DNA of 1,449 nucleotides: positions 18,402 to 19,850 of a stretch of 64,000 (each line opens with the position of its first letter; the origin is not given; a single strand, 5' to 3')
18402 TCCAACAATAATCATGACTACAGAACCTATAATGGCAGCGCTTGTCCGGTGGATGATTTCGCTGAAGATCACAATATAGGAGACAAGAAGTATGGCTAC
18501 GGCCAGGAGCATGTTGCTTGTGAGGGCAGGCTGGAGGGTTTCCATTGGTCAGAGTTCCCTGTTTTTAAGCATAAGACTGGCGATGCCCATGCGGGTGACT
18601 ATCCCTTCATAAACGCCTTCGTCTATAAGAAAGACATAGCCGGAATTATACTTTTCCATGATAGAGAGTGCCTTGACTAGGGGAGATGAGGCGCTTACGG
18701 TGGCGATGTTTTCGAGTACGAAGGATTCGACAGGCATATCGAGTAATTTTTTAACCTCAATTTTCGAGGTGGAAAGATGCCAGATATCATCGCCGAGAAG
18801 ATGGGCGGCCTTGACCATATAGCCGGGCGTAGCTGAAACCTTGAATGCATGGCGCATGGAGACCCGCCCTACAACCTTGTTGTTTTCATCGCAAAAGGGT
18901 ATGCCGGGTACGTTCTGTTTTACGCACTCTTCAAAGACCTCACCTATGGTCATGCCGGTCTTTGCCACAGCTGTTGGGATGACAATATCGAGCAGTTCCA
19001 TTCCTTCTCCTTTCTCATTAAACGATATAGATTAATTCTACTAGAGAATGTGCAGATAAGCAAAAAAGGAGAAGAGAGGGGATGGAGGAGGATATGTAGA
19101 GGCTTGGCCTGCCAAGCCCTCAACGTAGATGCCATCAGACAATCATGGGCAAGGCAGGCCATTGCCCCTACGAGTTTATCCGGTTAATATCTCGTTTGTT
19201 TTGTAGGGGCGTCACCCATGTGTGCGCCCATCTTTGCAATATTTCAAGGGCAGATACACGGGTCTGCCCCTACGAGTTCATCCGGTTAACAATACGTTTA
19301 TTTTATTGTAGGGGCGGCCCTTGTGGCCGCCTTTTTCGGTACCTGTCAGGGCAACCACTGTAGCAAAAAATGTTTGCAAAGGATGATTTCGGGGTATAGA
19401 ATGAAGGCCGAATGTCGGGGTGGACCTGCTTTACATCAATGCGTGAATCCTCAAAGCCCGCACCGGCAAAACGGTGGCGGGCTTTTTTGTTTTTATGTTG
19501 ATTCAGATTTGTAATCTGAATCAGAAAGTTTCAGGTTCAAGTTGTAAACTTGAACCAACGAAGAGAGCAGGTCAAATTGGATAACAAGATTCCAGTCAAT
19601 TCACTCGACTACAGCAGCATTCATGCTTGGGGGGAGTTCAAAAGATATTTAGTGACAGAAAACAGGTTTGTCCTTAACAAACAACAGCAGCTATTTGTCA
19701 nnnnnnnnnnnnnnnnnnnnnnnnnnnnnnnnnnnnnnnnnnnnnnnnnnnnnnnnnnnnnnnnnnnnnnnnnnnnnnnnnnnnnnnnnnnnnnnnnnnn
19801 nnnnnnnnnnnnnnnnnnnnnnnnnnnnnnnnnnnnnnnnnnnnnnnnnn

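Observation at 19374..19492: Promoter- and terminator-bracketed mini-transcript of about 85 nt immediately upstream of the RES gene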

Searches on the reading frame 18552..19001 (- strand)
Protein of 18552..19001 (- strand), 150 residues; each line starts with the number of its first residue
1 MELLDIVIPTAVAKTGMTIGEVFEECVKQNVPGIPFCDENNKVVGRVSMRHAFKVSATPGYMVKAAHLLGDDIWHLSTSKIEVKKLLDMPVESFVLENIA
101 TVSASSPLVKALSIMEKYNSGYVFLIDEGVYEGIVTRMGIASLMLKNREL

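Call 10: search_protein_families(library=pfam, proteins=[window:18552-19001:-], max_evalue=0.01)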
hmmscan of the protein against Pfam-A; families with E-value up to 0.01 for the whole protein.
window:18552-19001:- (150 aa): 1 family
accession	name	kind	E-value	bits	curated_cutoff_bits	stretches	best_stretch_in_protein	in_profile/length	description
PF00571.33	CBS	-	4.2e-13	49.8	24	2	92-143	2-54/57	CBS domain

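Call 18: find_related_loci(query=window:18552-19001:-, collection=genome_contigs, flank=6000)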
Query window:18552-19001:- (150 aa) in genome_contigs; peptide patterns used: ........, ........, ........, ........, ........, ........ (x = any residue, [..] = any of these).
170 stretches matched a pattern, but none encodes a relative of the query by tblastn (E <= 1e-3).
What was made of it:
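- Tried and rejected: genome_contigs scan with the CBS protein: nothing found (call 18).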

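Call 19: find_homologous_proteins(query=window:18552-19001:-)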
Query window:18552-19001:- (150 aa): 85 proteins with E <= 0.001 among 113 candidates.
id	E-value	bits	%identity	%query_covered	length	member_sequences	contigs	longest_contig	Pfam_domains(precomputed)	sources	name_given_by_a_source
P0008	2.6e-91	321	100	100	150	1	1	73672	PF00571.34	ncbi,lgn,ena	-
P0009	4.3e-77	275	83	99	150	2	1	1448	PF00571.34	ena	-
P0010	1.5e-73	264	79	99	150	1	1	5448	PF00571.34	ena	-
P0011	4.3e-72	259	79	100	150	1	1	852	PF00571.34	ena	-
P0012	4.4e-72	259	78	99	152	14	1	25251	PF00571.34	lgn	-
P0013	8.0e-71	255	75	100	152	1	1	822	PF00571.34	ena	-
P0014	8.1e-71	255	75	100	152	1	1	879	PF00571.34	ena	-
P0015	1.0e-70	254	75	100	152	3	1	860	PF00571.34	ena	-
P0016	2.4e-70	253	73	100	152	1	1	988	PF00571.34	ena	-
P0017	3.0e-70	253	73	100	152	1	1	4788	PF00571.34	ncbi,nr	ncbi:MAG: CBS domain-containing protein [bacterium]|nr:CBS domain-containing protein [bacterium]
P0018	8.4e-69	248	73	100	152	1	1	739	PF00571.34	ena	-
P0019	9.8e-69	248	73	100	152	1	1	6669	PF00571.34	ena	-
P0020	1.0e-65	238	70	99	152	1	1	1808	PF00571.34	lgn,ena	-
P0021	1.4e-58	215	64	99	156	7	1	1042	PF00571.34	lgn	-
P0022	4.0e-58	214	63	99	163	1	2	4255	PF00571.34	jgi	jgi:hypothetical protein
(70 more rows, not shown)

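Call 20: find_encoding_contigs(protein=window:18552-19001:-, flank=3000, max_places=6)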
Protein window:18552-19001:- (150 aa): no gene with exactly this product is on record in the collection.

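Call 21: find_encoding_contigs(protein=P0012, flank=5000, max_places=3)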
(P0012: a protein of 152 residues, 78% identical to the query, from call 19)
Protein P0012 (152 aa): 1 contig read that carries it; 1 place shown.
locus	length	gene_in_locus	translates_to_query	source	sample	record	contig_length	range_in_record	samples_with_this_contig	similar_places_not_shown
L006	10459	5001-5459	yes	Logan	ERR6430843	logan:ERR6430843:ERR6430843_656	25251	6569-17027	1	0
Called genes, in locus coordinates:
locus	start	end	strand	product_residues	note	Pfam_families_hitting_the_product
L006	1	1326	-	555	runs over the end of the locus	PF03109:ABC1, PF27536:UbiB_helical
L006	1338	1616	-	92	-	PF04380:BMFP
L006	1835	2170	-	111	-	PF13442:Cytochrome_CBB3 (weak), PF00034:Cytochrom_C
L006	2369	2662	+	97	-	-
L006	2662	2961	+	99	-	-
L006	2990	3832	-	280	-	PF03462:PCRF, PF00472:RF-1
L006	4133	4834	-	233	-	PF00814:TsaD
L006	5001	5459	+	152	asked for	PF00571:CBS (faint)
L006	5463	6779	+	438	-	PF00939:Na_sulph_symp (faint), PF02040:ArsB, PF03600:CitMHS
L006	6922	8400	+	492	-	PF04715:, PF00425:Chorismate_bind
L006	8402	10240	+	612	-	PF11028:TMEM260_N, PF28495:TMEM260_2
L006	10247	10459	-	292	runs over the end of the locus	PF13103:TonB_2, PF03544:TonB_C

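Call 22: find_encoding_contigs(protein=P0010, flank=5000, max_places=3)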
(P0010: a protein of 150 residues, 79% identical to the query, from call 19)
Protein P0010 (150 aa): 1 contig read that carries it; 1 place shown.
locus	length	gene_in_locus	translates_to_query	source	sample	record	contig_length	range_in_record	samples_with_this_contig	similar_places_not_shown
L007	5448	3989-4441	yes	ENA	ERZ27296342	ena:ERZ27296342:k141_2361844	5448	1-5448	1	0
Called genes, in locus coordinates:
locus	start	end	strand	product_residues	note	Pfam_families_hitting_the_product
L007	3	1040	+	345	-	?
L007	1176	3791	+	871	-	PF00072:Response_reg, PF00989:PAS, PF13188:PAS_8, PF13426:PAS_9, PF00989:PAS, PF08448:PAS_4, PF13426:PAS_9, PF00989:PAS, +7 more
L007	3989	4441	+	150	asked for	PF00571:CBS (faint)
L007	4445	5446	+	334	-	?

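Call 23: find_encoding_contigs(protein=P0019, flank=5000, max_places=3)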
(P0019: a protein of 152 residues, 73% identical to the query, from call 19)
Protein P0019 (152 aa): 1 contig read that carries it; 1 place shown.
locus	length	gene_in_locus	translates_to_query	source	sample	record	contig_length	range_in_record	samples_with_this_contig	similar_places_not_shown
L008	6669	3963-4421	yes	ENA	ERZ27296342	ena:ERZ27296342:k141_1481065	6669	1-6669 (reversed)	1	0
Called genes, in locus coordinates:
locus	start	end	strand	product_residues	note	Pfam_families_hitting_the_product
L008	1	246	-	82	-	?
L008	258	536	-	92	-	PF04380:BMFP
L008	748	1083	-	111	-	PF13442:Cytochrome_CBB3 (weak), PF00034:Cytochrom_C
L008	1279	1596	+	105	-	-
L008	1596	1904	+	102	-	-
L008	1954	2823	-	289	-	PF03462:PCRF, PF00472:RF-1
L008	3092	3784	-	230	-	PF00814:TsaD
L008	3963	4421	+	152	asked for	PF00571:CBS (faint)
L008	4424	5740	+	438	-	PF02040:ArsB, PF03600:CitMHS, PF00939:Na_sulph_symp (weak)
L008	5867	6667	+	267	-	?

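Call 24: find_encoding_contigs(protein=P0009, flank=5000, max_places=3)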
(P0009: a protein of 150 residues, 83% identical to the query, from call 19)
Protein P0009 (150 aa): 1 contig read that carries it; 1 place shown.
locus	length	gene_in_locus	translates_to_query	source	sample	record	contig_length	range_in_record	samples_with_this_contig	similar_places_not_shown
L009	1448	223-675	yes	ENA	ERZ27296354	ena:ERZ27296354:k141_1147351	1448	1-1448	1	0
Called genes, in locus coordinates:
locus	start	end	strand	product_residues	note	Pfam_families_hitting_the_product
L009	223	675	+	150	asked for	PF00571:CBS (weak)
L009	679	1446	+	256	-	?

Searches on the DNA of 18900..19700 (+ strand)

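Call 4: search_rna_families(source=window, start=18900, end=19700, threshold=evalue, max_evalue=10, show_alignments=5)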
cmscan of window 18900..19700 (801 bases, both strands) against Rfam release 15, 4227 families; matches with E-value up to 10: 17.
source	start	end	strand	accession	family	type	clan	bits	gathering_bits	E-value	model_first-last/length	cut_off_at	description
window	19450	19563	-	RF00512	Leu_leader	Cis-reg; leader;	-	22.2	50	0.046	1-148/148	no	Leucine operon leader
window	19479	19541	+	RF00801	mir-280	Gene; miRNA;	-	21.8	70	0.31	1-83/83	no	mir-280 microRNA precursor family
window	19453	19495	-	RF01822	RsaJ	Gene; sRNA;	-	21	100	0.013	244-287/287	no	RNA Staph. aureus A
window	19142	19235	+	RF02877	NmsRb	Gene; sRNA;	-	20.8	52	1.1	1-91/91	no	Neisseria metabolic switch regulator b (RcoF1/NgncR163)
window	19309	19412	-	RF00082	SraG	Gene; sRNA;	-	20.1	50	0.65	1-177/177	no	SraG RNA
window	19450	19522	-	RF02450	ncr1175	Gene; sRNA;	-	19.8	60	0.61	1-110/110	no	Bacillus sRNA ncr1175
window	19487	19530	+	RF03956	mir-737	Gene; miRNA;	-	18.2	60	6.6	1-63/63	no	mir-737 microRNA precursor family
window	19445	19516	+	RF02716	sno_ncR3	Gene; snRNA; snoRNA; CD-box;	-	16.6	88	1.3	1-75/75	no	Small nucleolar RNA ncR3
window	19396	19490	+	RF00513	Trp_leader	Cis-reg; leader;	-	15.8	41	3.1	1-100/100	no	Tryptophan operon leader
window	19454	19493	+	RF00489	ctRNA_p42d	Gene; antisense;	-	15.4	50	3.6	5-44/46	no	ctRNA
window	19119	19175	-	RF01734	Fluoride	Cis-reg; riboswitch;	-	15.2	34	0.21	1-64/64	no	Fluoride riboswitch aptamer (crcB RNA motif)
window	19431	19506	-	RF01387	isrC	Gene; sRNA;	-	14.9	39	5.4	1-123/123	no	isrC Hfq binding RNA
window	19001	19077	-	RF03872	MIR6426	Gene; miRNA;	-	14.9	96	8.8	1-84/84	no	MIR6426 microRNA precursor family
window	19240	19344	+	RF00558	L20_leader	Cis-reg; leader;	-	14.7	58.7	6.1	1-127/127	no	Ribosomal protein L20 leader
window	19447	19529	-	RF00506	Thr_leader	Cis-reg; leader;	-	14.5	55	7.7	1-118/118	no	Threonine operon leader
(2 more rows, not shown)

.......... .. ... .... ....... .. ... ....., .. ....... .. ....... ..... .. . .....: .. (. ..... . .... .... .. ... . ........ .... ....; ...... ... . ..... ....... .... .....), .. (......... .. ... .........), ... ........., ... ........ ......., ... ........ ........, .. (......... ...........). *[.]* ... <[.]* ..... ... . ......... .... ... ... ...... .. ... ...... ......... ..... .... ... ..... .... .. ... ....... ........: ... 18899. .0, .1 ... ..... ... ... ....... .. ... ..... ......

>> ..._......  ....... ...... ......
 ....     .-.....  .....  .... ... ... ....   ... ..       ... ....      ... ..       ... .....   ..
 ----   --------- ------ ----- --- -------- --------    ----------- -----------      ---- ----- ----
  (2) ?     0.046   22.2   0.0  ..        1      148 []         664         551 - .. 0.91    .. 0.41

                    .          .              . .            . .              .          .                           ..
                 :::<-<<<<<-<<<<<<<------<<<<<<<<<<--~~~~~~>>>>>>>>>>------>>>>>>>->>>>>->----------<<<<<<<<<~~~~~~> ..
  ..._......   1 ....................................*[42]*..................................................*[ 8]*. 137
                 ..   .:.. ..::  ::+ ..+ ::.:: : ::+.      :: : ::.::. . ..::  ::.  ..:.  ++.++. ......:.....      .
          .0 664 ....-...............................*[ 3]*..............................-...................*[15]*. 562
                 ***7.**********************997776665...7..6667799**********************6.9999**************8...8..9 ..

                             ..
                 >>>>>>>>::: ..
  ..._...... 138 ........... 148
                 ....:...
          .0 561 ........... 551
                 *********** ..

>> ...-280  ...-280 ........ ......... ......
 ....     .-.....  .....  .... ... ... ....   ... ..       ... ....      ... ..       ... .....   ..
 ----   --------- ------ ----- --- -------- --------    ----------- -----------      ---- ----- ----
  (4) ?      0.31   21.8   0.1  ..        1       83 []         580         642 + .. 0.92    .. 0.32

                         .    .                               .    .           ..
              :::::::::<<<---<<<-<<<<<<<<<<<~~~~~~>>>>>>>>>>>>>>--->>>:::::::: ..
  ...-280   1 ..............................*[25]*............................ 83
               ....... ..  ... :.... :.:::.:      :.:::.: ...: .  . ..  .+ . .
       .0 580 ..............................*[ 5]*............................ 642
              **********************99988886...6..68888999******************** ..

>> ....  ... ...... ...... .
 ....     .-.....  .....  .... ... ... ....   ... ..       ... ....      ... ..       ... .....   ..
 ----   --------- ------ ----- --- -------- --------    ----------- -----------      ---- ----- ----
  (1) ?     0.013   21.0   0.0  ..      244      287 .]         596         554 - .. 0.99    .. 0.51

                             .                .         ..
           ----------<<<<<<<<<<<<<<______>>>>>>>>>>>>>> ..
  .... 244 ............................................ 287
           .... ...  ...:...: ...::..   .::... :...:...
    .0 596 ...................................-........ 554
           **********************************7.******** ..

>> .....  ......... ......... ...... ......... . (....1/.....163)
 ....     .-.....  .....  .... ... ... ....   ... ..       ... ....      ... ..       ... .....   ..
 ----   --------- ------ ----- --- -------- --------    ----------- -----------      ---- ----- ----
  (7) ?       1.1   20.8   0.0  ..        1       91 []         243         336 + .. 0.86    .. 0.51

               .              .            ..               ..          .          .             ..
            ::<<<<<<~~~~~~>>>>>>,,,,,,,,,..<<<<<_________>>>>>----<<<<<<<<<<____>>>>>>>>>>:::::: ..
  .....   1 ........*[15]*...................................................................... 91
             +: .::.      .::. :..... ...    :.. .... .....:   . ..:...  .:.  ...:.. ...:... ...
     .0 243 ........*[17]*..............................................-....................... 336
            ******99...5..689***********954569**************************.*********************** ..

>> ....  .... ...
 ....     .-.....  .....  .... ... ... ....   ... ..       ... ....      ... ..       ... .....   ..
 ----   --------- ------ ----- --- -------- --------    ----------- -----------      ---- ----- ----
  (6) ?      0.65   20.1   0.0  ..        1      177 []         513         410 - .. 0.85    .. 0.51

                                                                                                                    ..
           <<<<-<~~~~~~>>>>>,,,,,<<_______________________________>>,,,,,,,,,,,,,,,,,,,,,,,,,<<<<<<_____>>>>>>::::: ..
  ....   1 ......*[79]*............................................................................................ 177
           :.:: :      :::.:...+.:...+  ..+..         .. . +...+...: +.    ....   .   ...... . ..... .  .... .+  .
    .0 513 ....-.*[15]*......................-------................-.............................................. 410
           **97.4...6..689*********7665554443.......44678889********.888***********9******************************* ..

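Call 35: search_dna_similar(query=window:19340-19600:+, collection=plasmids, mode=distant, max_evalue=1, max_rows=10)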
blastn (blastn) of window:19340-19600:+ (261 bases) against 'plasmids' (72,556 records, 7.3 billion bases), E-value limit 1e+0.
Records with a match: 1; places in all: 1; records where one place covers at least 80% of the query: 0.
Best place of each record, by identity: 80-90% 1.
By first word of the organism name: Niveispirillum 1.
By predicted mobility (MOB-suite, as given by PLSDB): non-mobilizable 1.
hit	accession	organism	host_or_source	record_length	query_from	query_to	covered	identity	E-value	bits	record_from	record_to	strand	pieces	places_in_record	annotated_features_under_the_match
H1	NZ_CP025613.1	Niveispirillum cyanobacteriorum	sing cell,cyanobacterial aggregates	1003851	114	157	17%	86.4%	2e-3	50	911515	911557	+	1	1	none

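Call 36: search_dna_similar(query=window:19340-19600:+, collection=phages, mode=distant, max_evalue=1, max_rows=10)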
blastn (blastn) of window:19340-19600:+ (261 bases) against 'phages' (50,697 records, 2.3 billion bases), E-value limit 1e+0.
Records with a match: 1; places in all: 1; records where one place covers at least 80% of the query: 0.
Best place of each record, by identity: >=99% 1.
By first word of the organism name: bajarodcaudo 1.
By host as written in the record: - 1.
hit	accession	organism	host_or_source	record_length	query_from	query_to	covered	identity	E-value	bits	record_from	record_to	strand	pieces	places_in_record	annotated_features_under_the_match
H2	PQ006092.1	bajarodcaudo virus 1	Chaetodipus spinatus feces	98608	87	107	8%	100.0%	9e-1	39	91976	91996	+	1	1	hypothetical protein (x2)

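Call 53: get_annotated_region(hit=H1, flank=1500)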
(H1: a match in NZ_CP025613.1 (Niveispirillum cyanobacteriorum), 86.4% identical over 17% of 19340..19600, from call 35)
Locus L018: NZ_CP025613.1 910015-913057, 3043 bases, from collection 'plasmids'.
description: Niveispirillum cyanobacteriorum strain TH16 plasmid unnamed1, complete sequence
organism: Niveispirillum cyanobacteriorum (NCBI taxid 1612173)
taxonomy: Bacteria; Pseudomonadota; Alphaproteobacteria; Rhodospirillales; Azospirillaceae; Niveispirillum; Niveispirillum cyanobacteriorum
host: -; source: sing cell,cyanobacterial aggregates; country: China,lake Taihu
typing (MOB-suite, as given by PLSDB): non-mobilizable; mating-pair formation MPF_T
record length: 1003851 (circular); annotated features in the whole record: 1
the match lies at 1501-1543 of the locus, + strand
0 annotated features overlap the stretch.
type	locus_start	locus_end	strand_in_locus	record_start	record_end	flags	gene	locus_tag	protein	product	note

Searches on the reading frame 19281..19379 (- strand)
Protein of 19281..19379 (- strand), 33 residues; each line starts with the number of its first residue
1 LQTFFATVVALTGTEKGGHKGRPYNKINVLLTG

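Call 72: search_protein_families(library=pfam, proteins=[window:19281-19379:-], max_evalue=1)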
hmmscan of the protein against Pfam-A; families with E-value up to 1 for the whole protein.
seq(33 aa): 0 families
